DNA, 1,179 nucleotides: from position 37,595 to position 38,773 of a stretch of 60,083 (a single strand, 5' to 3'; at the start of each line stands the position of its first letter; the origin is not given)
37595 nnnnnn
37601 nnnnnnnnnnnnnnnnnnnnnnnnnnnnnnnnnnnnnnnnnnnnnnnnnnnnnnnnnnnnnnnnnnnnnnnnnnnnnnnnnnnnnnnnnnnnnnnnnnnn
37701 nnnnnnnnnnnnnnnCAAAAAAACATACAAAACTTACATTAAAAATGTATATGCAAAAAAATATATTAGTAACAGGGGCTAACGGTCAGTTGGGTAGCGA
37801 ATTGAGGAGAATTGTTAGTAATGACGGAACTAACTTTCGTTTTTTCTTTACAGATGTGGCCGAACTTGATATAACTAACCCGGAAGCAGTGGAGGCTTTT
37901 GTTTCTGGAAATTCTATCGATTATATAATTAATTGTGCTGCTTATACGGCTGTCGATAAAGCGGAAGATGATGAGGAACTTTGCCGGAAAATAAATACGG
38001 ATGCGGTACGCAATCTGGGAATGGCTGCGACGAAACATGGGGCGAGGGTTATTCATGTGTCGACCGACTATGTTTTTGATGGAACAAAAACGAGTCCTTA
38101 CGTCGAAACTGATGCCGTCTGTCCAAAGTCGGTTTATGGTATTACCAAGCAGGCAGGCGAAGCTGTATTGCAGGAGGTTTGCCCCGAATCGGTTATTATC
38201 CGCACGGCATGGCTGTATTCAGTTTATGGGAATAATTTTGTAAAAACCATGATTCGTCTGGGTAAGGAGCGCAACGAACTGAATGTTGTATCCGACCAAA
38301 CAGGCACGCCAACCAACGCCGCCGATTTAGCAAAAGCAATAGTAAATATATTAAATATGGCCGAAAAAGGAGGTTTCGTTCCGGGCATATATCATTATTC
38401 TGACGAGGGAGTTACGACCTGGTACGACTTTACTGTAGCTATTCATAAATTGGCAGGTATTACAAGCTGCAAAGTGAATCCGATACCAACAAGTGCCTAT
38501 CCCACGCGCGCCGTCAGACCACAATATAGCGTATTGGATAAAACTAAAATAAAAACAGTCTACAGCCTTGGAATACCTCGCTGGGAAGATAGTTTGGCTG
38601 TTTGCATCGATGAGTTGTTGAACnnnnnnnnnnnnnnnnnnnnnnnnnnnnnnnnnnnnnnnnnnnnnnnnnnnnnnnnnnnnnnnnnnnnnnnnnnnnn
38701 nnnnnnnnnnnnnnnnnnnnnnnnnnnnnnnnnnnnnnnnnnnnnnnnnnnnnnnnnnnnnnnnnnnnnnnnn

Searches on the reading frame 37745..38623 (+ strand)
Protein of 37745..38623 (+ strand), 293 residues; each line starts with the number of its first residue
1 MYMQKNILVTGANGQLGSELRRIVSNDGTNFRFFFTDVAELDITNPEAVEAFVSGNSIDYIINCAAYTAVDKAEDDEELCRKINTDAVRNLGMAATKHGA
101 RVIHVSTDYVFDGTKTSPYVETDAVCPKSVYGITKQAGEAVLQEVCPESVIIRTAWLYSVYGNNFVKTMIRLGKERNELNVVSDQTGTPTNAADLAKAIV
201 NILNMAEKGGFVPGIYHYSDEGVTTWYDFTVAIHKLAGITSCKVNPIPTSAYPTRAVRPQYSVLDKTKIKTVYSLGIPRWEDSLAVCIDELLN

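Call 38: find_encoding_contigs(protein=window:37745-38623:+, flank=6000, max_places=8)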
Protein window:37745-38623:+ (293 aa): no gene with exactly this product is on record in the collection.

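Call 46: find_related_loci(query=window:37745-38623:+, collection=metagenome_contigs, flank=6000)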
Query window:37745-38623:+ (293 aa) in metagenome_contigs; peptide patterns used: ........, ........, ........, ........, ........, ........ (x = any residue, [..] = any of these).
600 stretches matched a pattern (row limit reached: there are more); 570 encode a relative of the query (tblastn E <= 1e-3); the best 80 are kept; 80 distinct loci.
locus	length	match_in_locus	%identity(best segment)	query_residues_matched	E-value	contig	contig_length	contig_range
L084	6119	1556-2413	64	5-291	8e-121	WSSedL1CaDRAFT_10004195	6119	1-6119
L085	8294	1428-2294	62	1-291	2e-120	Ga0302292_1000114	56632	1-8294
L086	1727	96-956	62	1-288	1e-127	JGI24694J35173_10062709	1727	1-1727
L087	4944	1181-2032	63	3-291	3e-116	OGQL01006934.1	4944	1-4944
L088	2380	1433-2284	63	3-291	2e-120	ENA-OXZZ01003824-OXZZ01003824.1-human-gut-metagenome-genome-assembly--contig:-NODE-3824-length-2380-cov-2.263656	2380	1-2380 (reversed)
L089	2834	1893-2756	60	3-291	2e-118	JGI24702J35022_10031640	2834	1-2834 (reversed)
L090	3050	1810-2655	62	5-291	6e-118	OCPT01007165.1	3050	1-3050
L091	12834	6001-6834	63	6-288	2e-114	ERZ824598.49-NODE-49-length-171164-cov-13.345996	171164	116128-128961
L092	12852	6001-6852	62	3-291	5e-114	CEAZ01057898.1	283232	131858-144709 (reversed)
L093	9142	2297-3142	62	6-292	7e-114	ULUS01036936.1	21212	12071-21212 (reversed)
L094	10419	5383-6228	62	5-291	1e-113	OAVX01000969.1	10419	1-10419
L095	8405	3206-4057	58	3-291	1e-113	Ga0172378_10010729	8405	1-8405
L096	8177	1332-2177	62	5-291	1e-113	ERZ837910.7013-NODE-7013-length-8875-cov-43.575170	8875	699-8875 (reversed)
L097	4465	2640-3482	60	6-291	5e-114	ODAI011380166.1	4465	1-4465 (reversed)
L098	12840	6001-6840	61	7-291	4e-113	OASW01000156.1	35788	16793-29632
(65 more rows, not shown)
